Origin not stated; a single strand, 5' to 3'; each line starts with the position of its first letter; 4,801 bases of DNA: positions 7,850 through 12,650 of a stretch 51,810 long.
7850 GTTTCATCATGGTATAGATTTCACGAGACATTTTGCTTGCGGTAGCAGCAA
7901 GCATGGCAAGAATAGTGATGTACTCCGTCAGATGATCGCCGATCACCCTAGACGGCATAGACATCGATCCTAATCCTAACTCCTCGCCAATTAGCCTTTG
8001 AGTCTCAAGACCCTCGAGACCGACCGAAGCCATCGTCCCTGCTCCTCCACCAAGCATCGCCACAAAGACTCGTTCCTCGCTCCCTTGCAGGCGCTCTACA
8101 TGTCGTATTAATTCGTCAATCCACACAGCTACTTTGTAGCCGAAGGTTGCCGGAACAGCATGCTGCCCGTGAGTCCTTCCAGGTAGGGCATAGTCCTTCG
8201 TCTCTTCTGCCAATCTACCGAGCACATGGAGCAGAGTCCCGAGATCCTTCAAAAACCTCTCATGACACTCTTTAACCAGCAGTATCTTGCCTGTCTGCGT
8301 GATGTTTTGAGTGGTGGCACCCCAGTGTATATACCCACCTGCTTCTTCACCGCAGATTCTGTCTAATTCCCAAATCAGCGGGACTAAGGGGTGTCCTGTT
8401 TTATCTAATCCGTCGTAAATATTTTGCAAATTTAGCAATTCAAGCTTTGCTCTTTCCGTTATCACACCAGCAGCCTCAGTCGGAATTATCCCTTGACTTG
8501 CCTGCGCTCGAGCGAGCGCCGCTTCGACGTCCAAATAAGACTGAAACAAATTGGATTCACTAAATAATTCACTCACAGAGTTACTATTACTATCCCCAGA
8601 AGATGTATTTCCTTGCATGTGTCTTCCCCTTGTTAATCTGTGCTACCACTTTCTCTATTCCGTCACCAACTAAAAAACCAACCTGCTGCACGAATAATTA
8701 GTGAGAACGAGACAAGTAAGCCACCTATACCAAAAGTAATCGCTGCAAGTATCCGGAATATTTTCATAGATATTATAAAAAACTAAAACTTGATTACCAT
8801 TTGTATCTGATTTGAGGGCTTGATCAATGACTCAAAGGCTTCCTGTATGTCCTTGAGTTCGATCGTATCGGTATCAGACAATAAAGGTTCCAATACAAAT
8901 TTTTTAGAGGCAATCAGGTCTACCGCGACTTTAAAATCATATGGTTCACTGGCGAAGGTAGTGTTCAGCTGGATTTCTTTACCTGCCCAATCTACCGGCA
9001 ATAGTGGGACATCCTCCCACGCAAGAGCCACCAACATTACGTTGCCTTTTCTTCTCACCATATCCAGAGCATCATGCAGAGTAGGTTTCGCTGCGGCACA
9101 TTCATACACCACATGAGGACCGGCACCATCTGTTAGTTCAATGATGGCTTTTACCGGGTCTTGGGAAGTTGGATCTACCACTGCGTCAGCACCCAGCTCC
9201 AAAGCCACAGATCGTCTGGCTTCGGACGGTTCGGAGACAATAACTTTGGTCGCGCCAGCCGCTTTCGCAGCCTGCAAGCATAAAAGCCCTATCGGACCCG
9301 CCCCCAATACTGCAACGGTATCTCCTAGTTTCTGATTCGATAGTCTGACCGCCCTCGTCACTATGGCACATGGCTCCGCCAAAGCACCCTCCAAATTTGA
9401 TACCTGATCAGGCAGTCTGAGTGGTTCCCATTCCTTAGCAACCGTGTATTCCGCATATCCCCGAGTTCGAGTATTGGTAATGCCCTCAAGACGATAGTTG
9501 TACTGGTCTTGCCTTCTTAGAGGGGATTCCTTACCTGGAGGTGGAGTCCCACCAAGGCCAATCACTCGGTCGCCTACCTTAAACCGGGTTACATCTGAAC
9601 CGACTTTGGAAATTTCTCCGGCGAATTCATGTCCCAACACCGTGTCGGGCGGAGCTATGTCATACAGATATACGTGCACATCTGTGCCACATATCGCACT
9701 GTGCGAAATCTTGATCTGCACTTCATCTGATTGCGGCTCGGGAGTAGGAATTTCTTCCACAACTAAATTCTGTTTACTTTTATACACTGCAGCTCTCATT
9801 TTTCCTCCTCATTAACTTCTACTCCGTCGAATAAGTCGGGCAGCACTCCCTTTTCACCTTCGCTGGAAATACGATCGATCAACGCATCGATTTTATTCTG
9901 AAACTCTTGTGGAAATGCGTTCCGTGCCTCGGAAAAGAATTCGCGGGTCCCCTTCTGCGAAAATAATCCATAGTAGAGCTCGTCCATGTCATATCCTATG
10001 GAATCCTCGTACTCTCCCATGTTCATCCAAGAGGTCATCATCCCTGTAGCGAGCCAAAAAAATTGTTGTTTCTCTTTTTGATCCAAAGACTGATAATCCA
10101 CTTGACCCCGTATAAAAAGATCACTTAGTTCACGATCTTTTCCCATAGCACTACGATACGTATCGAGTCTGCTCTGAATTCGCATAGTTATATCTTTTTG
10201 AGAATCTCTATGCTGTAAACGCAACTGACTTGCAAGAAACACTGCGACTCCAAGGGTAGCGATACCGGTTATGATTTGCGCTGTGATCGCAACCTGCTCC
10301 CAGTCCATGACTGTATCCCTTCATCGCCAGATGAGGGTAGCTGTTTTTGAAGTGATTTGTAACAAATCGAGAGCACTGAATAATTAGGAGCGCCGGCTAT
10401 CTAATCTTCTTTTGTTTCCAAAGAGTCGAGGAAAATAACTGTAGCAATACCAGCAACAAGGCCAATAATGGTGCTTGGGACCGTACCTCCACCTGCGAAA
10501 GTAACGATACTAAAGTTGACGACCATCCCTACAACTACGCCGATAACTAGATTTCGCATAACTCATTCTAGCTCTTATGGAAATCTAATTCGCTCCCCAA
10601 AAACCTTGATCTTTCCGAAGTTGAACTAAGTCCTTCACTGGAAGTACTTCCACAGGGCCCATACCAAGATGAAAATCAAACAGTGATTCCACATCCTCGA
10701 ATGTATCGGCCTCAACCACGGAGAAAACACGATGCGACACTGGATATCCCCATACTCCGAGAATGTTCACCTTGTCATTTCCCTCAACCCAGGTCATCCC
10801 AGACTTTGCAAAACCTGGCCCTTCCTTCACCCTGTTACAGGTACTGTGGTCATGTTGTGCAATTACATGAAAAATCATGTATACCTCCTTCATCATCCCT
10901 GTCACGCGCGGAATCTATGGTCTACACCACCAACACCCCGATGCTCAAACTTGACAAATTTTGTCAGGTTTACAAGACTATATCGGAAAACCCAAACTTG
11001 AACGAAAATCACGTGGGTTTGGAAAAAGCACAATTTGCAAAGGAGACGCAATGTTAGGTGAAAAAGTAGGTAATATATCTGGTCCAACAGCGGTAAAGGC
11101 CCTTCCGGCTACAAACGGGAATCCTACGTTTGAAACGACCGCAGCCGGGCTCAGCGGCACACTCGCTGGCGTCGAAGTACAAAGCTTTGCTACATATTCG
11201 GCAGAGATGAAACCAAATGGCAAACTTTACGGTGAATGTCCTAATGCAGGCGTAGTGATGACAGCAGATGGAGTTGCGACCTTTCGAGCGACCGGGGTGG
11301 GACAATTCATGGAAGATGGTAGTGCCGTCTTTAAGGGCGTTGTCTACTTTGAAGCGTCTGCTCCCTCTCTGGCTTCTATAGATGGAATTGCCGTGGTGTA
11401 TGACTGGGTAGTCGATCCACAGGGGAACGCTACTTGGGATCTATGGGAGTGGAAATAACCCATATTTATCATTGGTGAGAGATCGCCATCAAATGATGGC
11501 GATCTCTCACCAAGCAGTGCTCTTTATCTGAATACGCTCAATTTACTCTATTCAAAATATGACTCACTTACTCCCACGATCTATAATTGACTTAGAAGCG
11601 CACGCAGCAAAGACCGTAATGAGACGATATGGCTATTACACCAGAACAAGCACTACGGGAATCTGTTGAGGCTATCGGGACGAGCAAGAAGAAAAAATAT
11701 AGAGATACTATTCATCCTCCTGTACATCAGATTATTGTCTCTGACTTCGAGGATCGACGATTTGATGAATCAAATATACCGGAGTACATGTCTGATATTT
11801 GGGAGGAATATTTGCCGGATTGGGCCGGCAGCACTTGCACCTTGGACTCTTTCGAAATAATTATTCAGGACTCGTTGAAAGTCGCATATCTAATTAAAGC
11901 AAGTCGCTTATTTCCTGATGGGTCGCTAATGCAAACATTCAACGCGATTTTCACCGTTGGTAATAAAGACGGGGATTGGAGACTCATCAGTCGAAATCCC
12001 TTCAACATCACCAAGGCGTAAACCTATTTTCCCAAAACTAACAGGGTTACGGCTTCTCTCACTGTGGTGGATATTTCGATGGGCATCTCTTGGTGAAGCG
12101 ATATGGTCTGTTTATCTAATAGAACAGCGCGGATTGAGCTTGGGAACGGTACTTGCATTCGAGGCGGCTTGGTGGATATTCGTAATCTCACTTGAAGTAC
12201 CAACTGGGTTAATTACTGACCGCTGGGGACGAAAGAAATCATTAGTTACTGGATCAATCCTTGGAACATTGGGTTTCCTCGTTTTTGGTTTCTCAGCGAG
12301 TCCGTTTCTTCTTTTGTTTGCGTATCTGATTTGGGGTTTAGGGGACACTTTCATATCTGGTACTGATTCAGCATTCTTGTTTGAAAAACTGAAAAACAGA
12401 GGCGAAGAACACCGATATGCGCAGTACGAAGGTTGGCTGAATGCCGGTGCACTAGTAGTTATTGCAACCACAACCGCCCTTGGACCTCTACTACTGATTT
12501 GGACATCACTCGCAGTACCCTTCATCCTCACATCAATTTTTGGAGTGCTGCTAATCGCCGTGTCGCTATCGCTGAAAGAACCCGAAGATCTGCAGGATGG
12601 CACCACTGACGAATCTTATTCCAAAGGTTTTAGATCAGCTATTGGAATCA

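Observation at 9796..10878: P/S module copy 2: co-directional S2 - mini-TM ORF - P2, with P2 translationally coupled to a Zn-alcohol dehydrogenase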

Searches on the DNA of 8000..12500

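Call 54: search_rna_families(source=window, start=8000, end=12500, threshold=evalue, max_evalue=1)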
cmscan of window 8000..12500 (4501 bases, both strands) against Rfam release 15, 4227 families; matches with E-value up to 1: 2.
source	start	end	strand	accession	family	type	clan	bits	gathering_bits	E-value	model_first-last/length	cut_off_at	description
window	11470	11515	-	RF00965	mir-549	Gene; miRNA;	-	24.6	93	0.12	1-72/72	no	mir-549 microRNA precursor family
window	11471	11514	+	RF03374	mir-2001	Gene; miRNA;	-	22.3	74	0.2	1-72/72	no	mir-2001 microRNA precursor family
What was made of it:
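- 11476..11513 (.): Perfect 17-bp inverted repeat with a 4-nt loop after U165, at the edge of the 979-bp segment. There are only sub-threshold miRNA-model hits in Rfam (call 54).
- Tried and rejected: Rfam at E <= 1 gave only two sub-threshold miRNA models on the 11476..11513 hairpin (call 54).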

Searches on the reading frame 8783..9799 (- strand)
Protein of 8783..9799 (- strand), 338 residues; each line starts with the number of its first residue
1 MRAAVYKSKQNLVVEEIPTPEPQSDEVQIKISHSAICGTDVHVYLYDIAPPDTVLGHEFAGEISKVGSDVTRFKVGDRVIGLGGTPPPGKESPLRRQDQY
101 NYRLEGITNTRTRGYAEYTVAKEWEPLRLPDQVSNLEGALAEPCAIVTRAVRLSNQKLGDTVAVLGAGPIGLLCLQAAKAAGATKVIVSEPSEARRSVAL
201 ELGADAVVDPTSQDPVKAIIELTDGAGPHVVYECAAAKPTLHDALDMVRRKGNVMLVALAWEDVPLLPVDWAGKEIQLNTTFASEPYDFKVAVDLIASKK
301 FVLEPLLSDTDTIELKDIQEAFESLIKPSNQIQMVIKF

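Call 6: search_protein_families(library=pfam, proteins=[window:8783-9799:-], max_evalue=0.1)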
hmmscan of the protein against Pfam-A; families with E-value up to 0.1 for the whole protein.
window:8783-9799:- (338 aa): 8 families
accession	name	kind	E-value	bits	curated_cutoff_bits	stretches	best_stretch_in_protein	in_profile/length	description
PF00107.32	ADH_zinc_N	-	5.1e-30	104.5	31.8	1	169-297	1-128/129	Zinc-binding dehydrogenase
PF08240.17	ADH_N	-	5.2e-19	68.9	23.5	1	24-131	2-104/104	Alcohol dehydrogenase GroES-like domain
PF16912.11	Glu_dehyd_C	-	5.5e-09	36.3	34.9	1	138-324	4-200/211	Glucose dehydrogenase C-terminus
PF13602.12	ADH_zinc_N_2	-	1.1e-05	26.9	27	1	202-325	1-123/134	Zinc-binding dehydrogenase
PF07992.20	Pyr_redox_2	-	0.00067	19.6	26.1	1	135-190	115-173/291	Pyridine nucleotide-disulphide oxidoreductase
PF00070.33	Pyr_redox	-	0.01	16.8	22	0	162-189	2-28/82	Pyridine nucleotide-disulphide oxidoreductase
PF02826.25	2-Hacid_dh_C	-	0.047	13.5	25.1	1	155-198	32-74/178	D-isomer specific 2-hydroxyacid dehydrogenase, NAD binding domain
PF03807.23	F420_oxidored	-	0.083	13.9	21.6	0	161-207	1-49/94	NADP oxidoreductase coenzyme F420-dependent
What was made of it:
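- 8783..9799 (-): Medium-chain (Zn-type) alcohol dehydrogenase family protein, 338 aa, substrate unknown. PF08240 plus PF00107 (call 6).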

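Call 8: search_protein_families(library=ncbifam, proteins=[window:8783-9799:-], max_evalue=0.1)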
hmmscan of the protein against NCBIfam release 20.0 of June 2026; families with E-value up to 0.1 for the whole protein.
window:8783-9799:- (338 aa): 28 families (the best 25 are shown)
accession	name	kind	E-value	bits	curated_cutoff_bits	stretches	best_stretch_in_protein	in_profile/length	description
TIGR00692.1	tdh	equivalog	6e-50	170.2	458.35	1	8-325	7-328/340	L-threonine 3-dehydrogenase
NF003808.0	PRK05396.1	equivalog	2e-48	165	380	1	7-326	8-329/341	L-threonine 3-dehydrogenase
NF041097.1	keto_inos_dh_IolM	equivalog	8.6e-46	156.3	450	1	9-335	37-387/389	scyllo-inosose 3-dehydrogenase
TIGR03989.1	Rxyl_3153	subfamily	2e-34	119.4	440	2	114-337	140-369/370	NDMA-dependent alcohol dehydrogenase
TIGR03451.1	mycoS_dep_FDH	equivalog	1.9e-33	115.8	512.9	2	147-326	165-347/358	S-(hydroxymethyl)mycothiol dehydrogenase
NF007642.0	PRK10309.1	equivalog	2.5e-33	115.8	550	1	1-315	1-325/347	galactitol-1-phosphate 5-dehydrogenase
NF007489.0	PRK10083.1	equivalog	3.2e-33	115.1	376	1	1-326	1-324/339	Zn-dependent oxidoreductase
NF007375.0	PRK09880.1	equivalog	1.1e-31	109.9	469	1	3-326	7-331/344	L-idonate 5-dehydrogenase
NF006940.0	PRK09422.1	equivalog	2.6e-31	108.8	344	1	1-338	1-335/338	alcohol dehydrogenase AdhP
NF010344.0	PRK13771.1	subfamily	3e-29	102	349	1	1-337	1-332/334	putative alcohol dehydrogenase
NF041172.1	AcrlCoa_red_Thmprot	equivalog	2.9e-27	95.5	500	1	1-332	1-328/334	acryloyl-CoA reductase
TIGR02818.1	adh_III_F_hyde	equivalog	3.7e-26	92.1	543.95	2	113-337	138-367/368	S-(hydroxymethyl)glutathione dehydrogenase/class III alcohol dehydrogenase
TIGR02824.1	quinone_pig3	subfamily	4.3e-26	91.7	296.8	2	113-259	92-239/325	putative NAD(P)H quinone oxidoreductase, PIG3 family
TIGR03366.1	HpnZ_proposed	hypoth_equivalog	2.7e-24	85.9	328.1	2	114-299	109-296/315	putative phosphonate catabolism associated alcohol dehydrogenase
NF047908.1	AldhRedAhr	equivalog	2.7e-17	62.7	470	1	6-329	10-326/335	NADPH-dependent aldehyde reductase Ahr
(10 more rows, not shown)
